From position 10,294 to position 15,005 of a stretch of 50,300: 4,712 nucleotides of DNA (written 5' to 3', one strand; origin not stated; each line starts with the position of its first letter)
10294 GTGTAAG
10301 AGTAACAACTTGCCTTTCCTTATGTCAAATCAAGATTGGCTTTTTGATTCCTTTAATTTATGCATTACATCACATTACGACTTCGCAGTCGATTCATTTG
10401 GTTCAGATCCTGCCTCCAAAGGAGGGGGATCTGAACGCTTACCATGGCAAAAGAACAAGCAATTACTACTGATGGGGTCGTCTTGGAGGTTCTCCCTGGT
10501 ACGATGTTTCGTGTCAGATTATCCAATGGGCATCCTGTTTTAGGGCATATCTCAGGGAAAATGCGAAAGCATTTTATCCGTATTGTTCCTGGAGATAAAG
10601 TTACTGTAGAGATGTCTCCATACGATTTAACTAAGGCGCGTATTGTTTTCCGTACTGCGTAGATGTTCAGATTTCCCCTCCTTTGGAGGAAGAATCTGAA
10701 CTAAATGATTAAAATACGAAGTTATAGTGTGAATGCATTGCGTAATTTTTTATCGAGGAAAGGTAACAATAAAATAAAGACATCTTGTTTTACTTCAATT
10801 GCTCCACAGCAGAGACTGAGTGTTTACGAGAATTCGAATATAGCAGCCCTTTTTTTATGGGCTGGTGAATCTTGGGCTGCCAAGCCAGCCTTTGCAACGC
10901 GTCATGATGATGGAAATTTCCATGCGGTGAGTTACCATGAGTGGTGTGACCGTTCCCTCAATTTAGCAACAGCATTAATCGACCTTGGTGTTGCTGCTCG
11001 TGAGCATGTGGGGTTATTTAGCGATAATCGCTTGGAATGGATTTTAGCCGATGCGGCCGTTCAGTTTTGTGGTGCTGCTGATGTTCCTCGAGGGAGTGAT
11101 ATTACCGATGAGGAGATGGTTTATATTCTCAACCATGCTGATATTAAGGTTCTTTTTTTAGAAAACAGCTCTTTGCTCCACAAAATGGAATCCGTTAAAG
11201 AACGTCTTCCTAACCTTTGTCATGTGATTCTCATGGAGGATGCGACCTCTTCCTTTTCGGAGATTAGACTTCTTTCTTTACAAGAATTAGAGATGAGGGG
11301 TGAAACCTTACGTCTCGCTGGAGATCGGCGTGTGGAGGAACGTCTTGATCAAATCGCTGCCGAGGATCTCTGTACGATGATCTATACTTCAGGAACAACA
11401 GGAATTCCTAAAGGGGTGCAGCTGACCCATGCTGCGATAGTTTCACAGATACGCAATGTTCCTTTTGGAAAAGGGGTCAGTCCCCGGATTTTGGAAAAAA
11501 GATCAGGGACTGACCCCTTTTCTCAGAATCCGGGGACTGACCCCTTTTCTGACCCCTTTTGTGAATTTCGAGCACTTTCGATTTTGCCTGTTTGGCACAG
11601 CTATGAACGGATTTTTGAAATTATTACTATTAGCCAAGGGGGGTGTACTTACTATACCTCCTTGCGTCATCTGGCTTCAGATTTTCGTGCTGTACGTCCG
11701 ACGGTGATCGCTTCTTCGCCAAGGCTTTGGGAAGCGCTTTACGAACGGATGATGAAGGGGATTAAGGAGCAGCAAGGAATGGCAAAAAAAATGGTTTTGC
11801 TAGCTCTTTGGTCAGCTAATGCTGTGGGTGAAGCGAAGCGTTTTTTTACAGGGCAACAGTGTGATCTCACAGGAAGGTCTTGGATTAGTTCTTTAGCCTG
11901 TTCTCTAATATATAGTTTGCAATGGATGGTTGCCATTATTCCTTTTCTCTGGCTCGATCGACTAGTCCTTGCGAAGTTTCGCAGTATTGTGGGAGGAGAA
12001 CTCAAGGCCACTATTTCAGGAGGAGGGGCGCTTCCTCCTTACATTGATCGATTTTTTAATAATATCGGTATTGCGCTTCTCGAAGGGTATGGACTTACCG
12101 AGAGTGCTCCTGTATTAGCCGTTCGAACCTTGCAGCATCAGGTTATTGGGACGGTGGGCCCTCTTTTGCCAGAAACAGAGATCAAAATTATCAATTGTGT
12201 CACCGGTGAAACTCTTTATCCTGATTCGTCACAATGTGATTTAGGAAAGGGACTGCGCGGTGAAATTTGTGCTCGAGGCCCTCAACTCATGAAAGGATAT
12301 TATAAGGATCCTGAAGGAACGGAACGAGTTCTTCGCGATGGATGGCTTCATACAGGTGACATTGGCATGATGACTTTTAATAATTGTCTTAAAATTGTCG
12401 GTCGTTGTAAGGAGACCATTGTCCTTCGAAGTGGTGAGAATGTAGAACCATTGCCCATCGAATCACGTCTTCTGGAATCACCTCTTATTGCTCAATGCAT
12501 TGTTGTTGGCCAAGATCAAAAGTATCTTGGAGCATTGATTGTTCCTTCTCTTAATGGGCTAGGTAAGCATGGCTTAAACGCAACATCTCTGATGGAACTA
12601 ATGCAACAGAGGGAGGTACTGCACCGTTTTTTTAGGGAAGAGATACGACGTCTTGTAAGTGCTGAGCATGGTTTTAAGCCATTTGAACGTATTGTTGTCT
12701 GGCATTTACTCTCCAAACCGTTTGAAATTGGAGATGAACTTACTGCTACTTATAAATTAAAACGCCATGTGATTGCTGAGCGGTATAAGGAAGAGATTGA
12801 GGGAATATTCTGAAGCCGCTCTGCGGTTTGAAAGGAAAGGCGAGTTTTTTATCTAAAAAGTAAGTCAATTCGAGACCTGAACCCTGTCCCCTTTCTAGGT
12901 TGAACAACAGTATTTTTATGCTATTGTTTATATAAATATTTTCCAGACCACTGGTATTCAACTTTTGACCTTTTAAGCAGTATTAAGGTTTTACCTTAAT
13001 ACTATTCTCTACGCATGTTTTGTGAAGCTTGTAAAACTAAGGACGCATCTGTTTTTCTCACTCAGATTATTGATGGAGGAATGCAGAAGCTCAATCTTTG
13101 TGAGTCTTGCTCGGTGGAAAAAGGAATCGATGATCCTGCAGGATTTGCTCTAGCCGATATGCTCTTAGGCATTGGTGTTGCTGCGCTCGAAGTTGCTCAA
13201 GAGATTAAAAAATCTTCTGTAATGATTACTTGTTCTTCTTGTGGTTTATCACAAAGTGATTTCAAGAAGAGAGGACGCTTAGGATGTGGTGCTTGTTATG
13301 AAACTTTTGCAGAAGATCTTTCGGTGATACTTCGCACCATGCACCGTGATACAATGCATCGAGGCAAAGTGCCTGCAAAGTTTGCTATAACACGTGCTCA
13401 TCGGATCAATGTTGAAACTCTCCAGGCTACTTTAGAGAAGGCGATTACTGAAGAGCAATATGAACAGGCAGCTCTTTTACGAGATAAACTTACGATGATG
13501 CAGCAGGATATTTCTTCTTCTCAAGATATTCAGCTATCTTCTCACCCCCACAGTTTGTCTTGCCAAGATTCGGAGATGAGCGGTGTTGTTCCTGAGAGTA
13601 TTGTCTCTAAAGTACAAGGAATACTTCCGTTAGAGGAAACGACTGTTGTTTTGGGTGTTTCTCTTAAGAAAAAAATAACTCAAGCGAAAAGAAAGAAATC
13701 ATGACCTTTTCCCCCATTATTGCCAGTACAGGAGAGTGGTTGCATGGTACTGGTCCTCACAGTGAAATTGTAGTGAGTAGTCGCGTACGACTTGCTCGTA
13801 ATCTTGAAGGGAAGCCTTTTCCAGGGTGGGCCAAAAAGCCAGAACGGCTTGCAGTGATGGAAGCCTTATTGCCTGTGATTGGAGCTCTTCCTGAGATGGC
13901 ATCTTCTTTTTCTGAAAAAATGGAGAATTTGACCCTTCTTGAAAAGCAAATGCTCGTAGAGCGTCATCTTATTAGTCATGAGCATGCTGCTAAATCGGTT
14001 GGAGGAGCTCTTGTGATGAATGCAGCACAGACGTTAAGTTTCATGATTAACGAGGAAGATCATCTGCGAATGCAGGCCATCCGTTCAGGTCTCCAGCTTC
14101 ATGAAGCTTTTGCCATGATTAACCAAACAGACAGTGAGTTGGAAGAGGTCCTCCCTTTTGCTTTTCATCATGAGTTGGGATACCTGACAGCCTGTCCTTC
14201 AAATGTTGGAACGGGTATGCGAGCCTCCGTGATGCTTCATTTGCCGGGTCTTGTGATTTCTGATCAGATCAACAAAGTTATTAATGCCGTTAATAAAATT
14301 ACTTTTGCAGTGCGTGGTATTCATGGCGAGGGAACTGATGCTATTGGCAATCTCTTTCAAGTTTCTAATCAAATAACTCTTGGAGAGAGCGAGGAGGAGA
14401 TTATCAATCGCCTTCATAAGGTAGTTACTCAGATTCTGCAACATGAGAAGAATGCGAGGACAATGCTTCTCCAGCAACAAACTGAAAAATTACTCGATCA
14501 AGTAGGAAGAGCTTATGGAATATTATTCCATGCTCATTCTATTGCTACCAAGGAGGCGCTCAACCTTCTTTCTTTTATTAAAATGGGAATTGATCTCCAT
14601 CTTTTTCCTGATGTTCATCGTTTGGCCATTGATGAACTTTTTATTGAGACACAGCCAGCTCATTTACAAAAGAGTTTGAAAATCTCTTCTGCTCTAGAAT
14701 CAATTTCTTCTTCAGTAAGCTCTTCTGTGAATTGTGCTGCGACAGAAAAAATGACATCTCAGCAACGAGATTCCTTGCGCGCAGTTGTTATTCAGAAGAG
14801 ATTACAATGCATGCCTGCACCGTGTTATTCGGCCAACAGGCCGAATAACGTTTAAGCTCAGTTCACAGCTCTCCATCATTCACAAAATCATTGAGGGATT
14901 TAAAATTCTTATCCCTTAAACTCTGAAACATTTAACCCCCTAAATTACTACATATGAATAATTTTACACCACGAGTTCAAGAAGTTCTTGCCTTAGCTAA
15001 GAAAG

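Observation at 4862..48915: Repeat families sit flush against start codons in a fixed sense orientation, giving unrelated genes shared repeat-derived 5' leaders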

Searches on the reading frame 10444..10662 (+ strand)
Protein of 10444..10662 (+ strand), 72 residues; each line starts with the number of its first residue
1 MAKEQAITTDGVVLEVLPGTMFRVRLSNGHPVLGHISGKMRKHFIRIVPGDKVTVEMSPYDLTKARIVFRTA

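Call 51: find_encoding_contigs(protein=window:10444-10662:+, flank=1500, max_places=10)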
Protein window:10444-10662:+ (72 aa): 6 contigs read that carry it; 4 places shown.
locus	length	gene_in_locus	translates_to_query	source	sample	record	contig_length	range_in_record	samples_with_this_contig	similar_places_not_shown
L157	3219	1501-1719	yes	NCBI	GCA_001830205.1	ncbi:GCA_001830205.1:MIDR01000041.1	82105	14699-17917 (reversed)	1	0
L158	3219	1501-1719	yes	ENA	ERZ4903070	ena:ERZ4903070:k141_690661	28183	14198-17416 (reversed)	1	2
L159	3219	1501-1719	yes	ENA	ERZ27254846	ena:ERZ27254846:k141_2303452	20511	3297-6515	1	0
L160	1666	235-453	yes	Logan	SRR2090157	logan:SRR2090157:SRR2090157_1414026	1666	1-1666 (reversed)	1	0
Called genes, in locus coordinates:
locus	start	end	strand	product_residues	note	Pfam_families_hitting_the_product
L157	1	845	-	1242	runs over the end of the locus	-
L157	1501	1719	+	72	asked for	PF01176:eIF-1a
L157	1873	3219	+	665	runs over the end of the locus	PF00501:AMP-binding, PF23562:AMP-binding_C_3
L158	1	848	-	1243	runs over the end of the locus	-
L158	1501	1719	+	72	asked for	PF01176:eIF-1a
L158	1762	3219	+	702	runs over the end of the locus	PF00501:AMP-binding, PF23562:AMP-binding_C_3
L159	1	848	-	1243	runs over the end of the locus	-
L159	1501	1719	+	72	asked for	PF01176:eIF-1a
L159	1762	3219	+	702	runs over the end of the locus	PF00501:AMP-binding, PF23562:AMP-binding_C_3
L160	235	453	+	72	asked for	PF01176:eIF-1a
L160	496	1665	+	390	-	?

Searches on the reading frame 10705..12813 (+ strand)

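Call 11: search_protein_families(library=pfam, proteins=[window:10705-12813:+])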
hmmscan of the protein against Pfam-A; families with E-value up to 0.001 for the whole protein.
window:10705-12813:+ (702 aa): 2 families
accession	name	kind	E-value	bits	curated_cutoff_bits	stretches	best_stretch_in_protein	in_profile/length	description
PF00501.34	AMP-binding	-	1.1e-68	232.2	29.9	1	57-533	8-384/384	AMP-binding enzyme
PF23562.2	AMP-binding_C_3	-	1.5e-11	45.2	20.8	1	570-701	2-119/124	AMP-binding enzyme C-terminal domain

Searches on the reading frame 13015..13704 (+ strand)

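Call 11: search_protein_families(library=pfam, proteins=[window:13015-13704:+])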
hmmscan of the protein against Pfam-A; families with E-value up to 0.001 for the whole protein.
window:13015-13704:+ (229 aa): 1 family
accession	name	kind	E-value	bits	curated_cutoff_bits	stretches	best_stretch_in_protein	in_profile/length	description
PF02151.25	UVR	-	4.3e-06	26.7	21.5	1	133-164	4-35/36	UvrB/uvrC motif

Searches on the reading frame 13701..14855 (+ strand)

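Call 11: search_protein_families(library=pfam, proteins=[window:13701-14855:+])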
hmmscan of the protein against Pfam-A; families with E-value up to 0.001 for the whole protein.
window:13701-14855:+ (384 aa): 1 family
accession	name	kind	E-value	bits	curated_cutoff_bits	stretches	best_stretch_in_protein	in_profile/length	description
PF00217.24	ATP-gua_Ptrans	-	2.1e-67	226.9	22.4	1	73-251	23-202/203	ATP:guanido phosphotransferase, C-terminal catalytic domain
